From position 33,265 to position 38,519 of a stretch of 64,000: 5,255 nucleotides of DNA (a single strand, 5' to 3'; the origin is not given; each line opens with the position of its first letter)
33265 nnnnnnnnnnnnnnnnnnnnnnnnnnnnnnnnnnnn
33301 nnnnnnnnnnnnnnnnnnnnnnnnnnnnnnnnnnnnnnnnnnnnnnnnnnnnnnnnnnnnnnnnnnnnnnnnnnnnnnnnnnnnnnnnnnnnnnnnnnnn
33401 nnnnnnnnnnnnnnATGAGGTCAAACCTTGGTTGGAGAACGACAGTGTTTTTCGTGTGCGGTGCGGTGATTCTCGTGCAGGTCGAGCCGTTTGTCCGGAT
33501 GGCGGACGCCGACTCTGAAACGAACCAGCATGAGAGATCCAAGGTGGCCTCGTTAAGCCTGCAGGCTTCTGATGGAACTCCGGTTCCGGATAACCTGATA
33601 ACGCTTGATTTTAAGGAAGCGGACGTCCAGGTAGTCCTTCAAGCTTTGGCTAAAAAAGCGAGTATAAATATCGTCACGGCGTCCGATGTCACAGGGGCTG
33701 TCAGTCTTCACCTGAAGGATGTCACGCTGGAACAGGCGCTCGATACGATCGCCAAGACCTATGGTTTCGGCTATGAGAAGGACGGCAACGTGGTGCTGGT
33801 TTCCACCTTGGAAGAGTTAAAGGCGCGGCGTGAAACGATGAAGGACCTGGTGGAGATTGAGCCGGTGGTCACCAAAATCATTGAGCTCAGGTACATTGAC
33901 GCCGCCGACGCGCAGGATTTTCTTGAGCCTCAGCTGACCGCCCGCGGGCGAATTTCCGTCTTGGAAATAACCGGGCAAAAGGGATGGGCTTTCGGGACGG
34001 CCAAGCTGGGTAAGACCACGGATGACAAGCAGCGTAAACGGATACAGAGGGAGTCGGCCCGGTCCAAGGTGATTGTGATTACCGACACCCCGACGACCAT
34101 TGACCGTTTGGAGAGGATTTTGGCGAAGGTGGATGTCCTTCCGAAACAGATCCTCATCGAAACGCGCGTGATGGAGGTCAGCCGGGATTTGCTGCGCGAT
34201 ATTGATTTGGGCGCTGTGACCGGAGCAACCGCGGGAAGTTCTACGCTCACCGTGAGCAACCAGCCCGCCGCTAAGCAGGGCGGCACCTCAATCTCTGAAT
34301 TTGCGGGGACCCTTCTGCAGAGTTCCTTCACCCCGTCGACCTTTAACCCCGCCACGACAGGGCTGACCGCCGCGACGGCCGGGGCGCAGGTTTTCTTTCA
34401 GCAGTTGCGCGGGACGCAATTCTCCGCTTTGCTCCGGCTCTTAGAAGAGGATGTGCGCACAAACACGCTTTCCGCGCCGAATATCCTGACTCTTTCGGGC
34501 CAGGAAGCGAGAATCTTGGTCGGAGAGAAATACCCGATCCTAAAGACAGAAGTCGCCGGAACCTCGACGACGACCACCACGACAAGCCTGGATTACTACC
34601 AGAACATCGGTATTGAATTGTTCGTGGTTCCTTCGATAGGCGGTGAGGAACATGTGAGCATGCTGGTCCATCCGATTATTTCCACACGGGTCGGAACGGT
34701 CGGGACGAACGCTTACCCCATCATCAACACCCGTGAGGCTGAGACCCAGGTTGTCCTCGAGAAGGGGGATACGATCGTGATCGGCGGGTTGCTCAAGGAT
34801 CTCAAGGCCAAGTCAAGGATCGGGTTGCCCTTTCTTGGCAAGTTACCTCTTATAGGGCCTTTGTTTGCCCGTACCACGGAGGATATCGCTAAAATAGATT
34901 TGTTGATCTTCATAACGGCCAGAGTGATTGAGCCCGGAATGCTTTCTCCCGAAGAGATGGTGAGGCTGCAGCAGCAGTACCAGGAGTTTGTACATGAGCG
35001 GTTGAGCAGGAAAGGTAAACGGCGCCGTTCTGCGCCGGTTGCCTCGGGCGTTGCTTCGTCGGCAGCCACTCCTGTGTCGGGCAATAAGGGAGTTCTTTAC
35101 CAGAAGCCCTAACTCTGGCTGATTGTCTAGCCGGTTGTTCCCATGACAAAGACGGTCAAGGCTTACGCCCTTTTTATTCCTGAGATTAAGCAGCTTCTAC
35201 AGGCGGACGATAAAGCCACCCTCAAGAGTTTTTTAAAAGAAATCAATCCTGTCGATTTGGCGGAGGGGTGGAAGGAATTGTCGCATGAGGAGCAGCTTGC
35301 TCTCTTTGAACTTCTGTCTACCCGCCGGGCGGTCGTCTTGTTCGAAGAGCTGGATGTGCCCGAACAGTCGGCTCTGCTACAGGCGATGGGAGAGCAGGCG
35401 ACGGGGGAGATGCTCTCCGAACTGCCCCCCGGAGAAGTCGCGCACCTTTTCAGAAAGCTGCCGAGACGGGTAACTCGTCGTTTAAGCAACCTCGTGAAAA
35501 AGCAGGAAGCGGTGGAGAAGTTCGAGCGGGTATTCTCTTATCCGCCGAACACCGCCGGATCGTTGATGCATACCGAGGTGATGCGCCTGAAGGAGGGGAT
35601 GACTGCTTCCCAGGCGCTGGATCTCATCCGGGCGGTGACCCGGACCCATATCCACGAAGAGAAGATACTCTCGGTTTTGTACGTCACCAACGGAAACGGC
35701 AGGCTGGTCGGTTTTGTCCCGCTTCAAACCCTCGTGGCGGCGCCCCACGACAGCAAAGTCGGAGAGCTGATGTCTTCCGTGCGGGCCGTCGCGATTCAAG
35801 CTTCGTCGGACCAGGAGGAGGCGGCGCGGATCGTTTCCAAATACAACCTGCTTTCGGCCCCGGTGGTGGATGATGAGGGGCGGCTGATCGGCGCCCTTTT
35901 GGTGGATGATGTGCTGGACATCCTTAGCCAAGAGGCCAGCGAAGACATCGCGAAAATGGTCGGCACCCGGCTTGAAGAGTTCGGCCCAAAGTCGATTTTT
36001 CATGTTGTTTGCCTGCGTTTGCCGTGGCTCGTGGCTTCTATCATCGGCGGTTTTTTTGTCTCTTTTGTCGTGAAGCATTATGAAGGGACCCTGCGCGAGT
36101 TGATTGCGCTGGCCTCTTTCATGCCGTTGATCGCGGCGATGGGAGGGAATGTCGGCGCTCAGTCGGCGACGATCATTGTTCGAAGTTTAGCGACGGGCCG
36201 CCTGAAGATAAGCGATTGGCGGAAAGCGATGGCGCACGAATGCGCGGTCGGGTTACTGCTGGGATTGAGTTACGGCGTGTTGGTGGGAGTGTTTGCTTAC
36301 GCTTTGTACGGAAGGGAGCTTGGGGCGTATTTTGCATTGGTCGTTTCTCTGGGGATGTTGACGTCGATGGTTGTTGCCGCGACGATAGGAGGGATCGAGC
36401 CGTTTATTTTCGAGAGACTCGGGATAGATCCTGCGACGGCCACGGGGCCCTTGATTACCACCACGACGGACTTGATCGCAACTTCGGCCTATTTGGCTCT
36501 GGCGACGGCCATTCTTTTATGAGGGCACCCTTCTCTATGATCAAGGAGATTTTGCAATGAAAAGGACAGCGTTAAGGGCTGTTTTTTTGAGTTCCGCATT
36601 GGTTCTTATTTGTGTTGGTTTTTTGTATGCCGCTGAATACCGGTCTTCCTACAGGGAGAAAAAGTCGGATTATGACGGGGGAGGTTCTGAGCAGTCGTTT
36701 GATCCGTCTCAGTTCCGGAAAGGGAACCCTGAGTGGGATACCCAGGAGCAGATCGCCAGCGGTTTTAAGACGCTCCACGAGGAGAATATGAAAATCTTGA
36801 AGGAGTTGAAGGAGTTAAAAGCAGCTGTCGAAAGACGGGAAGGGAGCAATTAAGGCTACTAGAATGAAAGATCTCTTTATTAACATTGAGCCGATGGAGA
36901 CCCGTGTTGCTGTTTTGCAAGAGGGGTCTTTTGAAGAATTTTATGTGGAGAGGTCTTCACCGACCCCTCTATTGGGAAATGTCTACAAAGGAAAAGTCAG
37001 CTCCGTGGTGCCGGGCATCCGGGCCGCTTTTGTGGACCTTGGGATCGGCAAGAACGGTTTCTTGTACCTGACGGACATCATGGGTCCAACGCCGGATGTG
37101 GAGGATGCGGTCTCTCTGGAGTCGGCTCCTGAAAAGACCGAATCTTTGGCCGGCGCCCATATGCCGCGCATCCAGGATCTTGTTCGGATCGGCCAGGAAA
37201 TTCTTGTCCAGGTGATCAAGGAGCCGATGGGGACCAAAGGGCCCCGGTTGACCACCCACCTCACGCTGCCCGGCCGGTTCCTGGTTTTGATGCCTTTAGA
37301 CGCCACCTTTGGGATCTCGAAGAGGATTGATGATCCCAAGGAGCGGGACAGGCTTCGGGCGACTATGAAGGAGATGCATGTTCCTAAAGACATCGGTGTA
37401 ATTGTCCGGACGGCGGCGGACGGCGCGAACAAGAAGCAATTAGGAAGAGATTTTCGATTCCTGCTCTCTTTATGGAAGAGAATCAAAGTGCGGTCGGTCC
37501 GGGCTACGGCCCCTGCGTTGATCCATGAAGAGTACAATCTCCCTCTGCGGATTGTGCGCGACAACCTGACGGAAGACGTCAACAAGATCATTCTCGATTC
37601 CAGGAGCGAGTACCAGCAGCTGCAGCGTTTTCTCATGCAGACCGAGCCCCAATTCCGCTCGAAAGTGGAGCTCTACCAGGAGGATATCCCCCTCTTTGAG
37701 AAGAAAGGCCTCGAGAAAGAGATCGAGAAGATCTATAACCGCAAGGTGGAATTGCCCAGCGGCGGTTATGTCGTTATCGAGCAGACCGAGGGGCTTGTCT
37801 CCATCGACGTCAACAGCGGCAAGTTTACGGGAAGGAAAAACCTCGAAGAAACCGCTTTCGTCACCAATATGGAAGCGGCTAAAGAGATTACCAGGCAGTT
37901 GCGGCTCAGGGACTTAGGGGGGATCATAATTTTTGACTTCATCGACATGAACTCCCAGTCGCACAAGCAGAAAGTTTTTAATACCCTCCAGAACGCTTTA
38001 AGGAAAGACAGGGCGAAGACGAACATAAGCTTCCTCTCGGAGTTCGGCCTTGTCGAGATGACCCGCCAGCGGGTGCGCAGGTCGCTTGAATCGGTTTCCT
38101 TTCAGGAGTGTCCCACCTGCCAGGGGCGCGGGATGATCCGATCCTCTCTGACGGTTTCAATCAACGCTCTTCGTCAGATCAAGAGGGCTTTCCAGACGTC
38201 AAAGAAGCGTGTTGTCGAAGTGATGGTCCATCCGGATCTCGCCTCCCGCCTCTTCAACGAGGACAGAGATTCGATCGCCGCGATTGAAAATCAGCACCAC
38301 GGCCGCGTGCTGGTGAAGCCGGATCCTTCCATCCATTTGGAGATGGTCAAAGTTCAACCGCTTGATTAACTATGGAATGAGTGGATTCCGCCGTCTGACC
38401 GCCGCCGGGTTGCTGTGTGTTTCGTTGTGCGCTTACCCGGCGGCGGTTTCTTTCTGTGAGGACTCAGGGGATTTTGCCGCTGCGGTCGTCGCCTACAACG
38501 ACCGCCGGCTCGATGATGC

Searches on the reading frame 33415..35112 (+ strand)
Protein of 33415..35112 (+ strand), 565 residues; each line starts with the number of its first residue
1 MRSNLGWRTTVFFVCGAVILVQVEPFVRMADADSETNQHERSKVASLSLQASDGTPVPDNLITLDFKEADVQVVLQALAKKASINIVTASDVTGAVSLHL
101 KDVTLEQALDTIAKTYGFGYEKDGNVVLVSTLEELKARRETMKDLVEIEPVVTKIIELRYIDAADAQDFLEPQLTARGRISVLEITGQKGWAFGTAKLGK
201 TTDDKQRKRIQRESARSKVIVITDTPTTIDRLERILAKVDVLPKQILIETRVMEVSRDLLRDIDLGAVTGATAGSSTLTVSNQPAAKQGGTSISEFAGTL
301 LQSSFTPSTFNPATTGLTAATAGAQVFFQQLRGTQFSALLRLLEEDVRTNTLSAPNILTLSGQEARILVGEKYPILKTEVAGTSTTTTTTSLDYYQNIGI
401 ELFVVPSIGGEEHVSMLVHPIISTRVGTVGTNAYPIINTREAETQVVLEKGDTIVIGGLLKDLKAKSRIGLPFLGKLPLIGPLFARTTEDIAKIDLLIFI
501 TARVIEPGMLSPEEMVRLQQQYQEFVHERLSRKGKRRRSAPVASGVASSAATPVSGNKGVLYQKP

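Call 36: search_protein_families(library=pfam, proteins=[window:33415-35112:+], max_evalue=0.00001)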
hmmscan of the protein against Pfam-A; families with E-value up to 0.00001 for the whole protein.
window:33415-35112:+ (565 aa): 3 families
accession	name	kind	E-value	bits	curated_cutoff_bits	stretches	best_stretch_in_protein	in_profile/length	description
PF00263.26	Secretin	-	1.2e-39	136.1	27.5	1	343-506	2-169/169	Bacterial type II and III secretion system protein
PF07660.19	STN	-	1.2e-09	38.3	28.4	1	87-130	5-50/52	Secretin and TonB N terminus short domain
PF03958.22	Secretin_N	-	5.8e-07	30.1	28.2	1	153-245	1-69/69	Bacterial type II/III secretion system short domain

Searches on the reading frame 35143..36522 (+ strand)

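Call 36: search_protein_families(library=pfam, proteins=[window:35143-36522:+], max_evalue=0.00001)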
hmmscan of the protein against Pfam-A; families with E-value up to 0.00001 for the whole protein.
window:35143-36522:+ (459 aa): 3 families
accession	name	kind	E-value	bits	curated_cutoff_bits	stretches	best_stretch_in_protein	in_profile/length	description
PF01769.21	MgtE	-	1.5e-33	116.2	27.6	1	327-452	1-124/125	Divalent cation transporter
PF03448.22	MgtE_N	-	4.6e-17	62.9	25.9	1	35-136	2-102/102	MgtE intracellular N domain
PF00571.33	CBS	-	5.2e-15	56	24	1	206-261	1-55/57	CBS domain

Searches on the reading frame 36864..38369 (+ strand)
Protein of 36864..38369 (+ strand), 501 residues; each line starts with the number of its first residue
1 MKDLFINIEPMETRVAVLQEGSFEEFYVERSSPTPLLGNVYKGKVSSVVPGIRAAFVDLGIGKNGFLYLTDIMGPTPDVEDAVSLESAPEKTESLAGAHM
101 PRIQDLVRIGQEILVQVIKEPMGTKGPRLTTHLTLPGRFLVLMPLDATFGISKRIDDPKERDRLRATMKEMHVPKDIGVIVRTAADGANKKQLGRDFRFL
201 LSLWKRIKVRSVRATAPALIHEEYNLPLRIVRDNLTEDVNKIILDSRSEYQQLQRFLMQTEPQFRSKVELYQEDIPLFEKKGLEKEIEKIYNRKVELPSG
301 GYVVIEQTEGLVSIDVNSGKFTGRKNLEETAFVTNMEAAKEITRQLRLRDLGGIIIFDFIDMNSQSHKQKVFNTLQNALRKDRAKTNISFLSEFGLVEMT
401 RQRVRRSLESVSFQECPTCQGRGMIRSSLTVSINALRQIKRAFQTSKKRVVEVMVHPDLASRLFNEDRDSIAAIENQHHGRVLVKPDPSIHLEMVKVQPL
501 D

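Call 36: search_protein_families(library=pfam, proteins=[window:36864-38369:+], max_evalue=0.00001)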
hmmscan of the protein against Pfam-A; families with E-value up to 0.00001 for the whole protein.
window:36864-38369:+ (501 aa): 2 families
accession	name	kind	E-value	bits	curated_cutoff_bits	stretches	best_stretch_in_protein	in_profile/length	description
PF10150.14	RNase_E_G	-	1.6e-104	349.6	25.5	1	134-404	1-270/270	Ribonuclease E/G family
PF20833.2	RNase_E_G_Thio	-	4.2e-17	62.5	26.8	1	416-498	2-84/86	RNase E/G, Thioredoxin-like domain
